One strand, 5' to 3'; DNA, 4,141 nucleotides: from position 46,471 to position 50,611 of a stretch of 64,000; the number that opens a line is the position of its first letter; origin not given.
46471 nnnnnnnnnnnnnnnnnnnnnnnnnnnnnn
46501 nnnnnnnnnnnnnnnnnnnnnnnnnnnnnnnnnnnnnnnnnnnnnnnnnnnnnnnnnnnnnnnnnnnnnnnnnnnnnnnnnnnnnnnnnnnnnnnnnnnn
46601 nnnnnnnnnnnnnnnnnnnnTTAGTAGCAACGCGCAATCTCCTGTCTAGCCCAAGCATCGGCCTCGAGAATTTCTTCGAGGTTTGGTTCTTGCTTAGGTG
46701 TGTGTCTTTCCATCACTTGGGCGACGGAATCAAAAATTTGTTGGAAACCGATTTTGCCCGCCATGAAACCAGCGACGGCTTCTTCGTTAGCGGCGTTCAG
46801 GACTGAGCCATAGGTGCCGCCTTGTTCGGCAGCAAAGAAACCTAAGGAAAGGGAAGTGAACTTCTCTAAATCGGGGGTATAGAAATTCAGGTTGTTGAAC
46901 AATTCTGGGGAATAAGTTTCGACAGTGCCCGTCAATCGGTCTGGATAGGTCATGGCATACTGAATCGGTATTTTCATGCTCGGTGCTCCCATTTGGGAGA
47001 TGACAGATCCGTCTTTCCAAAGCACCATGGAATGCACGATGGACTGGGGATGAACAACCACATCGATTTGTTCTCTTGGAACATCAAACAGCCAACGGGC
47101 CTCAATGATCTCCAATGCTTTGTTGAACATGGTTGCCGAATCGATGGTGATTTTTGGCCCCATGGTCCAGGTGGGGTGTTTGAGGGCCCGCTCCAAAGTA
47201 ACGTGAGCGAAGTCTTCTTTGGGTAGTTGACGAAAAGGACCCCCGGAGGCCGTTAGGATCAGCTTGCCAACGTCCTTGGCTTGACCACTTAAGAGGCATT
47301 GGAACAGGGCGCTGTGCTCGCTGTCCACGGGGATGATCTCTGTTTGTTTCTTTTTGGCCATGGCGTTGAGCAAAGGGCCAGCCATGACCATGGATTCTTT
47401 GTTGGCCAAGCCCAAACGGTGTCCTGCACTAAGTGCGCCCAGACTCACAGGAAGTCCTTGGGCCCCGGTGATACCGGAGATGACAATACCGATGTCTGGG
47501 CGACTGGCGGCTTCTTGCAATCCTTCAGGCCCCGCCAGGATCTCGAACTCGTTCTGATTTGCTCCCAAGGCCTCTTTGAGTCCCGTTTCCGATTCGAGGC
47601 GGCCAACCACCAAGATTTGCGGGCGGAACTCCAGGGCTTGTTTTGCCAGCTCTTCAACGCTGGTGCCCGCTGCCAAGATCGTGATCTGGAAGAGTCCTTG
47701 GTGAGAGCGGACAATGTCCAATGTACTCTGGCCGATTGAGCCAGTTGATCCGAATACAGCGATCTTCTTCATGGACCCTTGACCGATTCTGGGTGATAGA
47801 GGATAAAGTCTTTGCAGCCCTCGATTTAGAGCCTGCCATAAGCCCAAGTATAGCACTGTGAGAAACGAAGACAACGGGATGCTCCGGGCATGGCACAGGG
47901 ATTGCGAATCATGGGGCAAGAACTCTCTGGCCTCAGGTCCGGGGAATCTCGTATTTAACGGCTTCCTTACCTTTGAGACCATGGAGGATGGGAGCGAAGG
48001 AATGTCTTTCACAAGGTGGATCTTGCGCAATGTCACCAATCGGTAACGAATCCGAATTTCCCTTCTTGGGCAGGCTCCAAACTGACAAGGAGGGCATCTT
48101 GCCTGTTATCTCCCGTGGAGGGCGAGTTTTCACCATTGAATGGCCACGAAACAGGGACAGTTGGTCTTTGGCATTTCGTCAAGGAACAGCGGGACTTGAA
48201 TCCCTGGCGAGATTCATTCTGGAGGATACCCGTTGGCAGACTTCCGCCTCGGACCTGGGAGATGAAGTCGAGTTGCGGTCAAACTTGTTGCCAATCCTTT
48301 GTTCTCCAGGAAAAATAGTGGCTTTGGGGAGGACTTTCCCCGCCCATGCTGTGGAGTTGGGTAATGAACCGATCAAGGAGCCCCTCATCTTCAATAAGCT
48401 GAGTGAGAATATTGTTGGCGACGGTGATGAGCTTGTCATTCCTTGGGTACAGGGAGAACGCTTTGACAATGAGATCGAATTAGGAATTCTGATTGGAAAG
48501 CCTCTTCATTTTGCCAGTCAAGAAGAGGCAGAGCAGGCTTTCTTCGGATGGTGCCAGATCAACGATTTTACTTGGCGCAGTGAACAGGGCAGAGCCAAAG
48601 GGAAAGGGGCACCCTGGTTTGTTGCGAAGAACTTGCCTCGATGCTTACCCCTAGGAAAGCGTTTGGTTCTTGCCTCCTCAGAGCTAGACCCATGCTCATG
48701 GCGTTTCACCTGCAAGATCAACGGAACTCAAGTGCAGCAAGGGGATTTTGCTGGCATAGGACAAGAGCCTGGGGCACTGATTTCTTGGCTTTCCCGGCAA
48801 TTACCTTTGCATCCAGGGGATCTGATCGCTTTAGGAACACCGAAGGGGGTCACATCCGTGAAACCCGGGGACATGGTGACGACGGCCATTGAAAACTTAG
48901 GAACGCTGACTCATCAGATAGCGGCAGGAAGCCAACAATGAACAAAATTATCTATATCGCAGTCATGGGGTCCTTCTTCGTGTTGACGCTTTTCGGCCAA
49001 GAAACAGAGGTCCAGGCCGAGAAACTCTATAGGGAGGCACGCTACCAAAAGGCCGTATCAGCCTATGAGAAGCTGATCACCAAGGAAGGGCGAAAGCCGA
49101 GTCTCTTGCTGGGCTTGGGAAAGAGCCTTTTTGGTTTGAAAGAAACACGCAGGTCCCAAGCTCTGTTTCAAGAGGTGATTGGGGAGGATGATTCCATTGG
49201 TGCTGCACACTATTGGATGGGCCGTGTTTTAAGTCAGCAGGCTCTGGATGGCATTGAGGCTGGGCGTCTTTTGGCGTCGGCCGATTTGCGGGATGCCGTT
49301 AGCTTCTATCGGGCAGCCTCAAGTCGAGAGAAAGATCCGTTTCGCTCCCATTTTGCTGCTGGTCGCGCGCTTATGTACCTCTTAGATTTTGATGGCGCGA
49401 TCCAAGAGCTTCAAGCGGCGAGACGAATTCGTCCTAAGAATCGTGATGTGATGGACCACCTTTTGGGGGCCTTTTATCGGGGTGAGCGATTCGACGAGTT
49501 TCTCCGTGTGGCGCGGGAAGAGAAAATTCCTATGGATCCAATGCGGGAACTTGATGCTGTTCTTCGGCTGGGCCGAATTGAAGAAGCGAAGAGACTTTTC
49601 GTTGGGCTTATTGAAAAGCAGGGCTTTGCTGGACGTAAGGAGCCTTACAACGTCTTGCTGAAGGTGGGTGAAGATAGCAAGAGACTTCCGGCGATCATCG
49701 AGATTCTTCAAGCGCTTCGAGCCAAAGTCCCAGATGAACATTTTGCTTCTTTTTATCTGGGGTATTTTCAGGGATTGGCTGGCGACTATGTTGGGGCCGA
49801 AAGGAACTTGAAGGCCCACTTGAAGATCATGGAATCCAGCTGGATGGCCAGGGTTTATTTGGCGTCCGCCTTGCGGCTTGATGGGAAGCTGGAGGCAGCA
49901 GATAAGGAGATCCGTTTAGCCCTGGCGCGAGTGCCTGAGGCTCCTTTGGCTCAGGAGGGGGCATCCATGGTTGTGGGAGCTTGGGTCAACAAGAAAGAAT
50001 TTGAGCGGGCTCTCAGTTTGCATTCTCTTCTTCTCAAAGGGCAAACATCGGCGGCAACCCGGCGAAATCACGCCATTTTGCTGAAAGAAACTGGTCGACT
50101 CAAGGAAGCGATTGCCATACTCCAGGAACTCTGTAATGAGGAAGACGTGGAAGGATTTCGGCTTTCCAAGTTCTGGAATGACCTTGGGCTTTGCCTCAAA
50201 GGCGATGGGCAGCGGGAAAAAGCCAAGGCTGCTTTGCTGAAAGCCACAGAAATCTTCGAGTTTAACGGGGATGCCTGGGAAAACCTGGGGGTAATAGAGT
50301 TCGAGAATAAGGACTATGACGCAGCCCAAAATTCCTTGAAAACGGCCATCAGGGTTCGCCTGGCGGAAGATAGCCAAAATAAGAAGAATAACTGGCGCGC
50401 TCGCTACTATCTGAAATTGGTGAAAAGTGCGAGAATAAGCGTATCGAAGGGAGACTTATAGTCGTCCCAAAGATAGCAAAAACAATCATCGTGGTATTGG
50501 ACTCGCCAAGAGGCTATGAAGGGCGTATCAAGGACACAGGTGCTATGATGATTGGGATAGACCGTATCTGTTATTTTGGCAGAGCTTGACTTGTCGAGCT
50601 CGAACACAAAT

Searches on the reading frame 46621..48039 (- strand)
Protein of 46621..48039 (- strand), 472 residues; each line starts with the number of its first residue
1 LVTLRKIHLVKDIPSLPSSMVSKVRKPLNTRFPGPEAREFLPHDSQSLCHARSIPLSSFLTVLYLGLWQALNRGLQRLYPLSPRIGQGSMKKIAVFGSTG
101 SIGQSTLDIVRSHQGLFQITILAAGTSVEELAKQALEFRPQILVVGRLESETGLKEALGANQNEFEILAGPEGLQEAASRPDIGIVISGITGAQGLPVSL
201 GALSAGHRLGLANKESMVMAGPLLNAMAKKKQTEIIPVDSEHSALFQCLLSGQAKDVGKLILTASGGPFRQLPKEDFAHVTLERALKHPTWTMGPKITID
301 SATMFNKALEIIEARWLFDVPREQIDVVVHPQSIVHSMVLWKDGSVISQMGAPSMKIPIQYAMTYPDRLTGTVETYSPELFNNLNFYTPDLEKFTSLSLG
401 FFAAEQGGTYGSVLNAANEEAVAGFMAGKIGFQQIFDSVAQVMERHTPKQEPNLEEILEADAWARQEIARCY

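Call 11: search_protein_families(library=pfam, proteins=[window:46621-48039:-], max_evalue=0.001)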
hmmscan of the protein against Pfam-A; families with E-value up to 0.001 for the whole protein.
window:46621-48039:- (472 aa): 3 families
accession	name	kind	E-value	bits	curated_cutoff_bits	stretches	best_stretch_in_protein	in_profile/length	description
PF08436.17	DXP_redisom_C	-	1.6e-39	134.3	26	1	235-318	1-84/84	1-deoxy-D-xylulose 5-phosphate reductoisomerase C-terminal domain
PF02670.22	DXP_reductoisom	-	4e-36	125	21.7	1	93-221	1-129/129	1-deoxy-D-xylulose 5-phosphate reductoisomerase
PF13288.12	DXPR_C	-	2e-35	122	27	1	350-466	1-114/115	DXP reductoisomerase C-terminal domain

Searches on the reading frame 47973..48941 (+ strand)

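Call 68: search_protein_families(library=pfam, proteins=[window:47973-48941:+], max_evalue=0.00001)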
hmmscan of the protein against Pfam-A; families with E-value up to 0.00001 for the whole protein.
window:47973-48941:+ (322 aa): 1 family
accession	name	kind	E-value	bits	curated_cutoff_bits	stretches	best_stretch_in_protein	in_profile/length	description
PF01557.24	FAA_hydrolase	-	1.2e-41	143.1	23.9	1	114-316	1-213/214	Fumarylacetoacetate (FAA) hydrolase C-terminal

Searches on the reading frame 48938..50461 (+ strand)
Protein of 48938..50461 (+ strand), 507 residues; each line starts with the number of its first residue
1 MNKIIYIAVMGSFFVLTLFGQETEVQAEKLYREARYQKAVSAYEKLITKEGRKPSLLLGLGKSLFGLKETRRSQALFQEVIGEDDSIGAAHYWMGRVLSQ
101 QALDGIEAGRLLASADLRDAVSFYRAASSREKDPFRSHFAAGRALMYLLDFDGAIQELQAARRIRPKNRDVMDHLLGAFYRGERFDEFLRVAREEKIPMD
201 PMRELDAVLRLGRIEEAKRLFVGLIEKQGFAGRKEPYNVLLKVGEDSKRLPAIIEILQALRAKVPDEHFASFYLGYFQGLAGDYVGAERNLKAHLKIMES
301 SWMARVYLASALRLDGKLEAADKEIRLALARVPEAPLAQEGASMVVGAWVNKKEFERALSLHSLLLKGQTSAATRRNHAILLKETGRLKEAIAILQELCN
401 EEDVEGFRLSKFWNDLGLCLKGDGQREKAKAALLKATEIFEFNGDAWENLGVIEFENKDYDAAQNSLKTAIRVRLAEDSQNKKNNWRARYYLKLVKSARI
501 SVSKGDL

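Call 68: search_protein_families(library=pfam, proteins=[window:48938-50461:+], max_evalue=0.00001)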
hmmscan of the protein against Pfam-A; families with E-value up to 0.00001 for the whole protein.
window:48938-50461:+ (507 aa): 10 families
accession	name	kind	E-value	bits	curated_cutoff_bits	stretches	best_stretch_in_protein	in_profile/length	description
PF07719.23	TPR_2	-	8e-14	51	27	0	137-168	3-34/34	Tetratricopeptide repeat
PF14559.12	TPR_19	-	1.9e-13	51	25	0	31-85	2-56/68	Tetratricopeptide repeat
PF13181.12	TPR_8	-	2.5e-13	49.5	25.7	0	411-439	2-30/34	Tetratricopeptide repeat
PF13432.12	TPR_16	-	3.2e-12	47.1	32.7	0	422-463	9-50/65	Tetratricopeptide repeat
PF13428.12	TPR_14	-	1.3e-10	41.3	23.5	0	138-172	4-38/44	Tetratricopeptide repeat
PF13424.12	TPR_12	-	1.8e-08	34.9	30.1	0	354-398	25-71/77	Tetratricopeptide repeat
PF24575.1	TPR_Slam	-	8.6e-07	29.8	35.2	0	265-324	44-103/104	Surface lipoprotein assembly modifier, N-terminal TPR repeats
PF13414.12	TPR_11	-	4.6e-06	26.7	26.8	0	142-168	1-27/42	TPR repeat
PF13431.12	TPR_17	-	5.4e-06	26.7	24.4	0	433-464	2-33/34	Tetratricopeptide repeat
PF13174.12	TPR_6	-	9.4e-06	26.4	26.3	0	57-82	3-28/33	Tetratricopeptide repeat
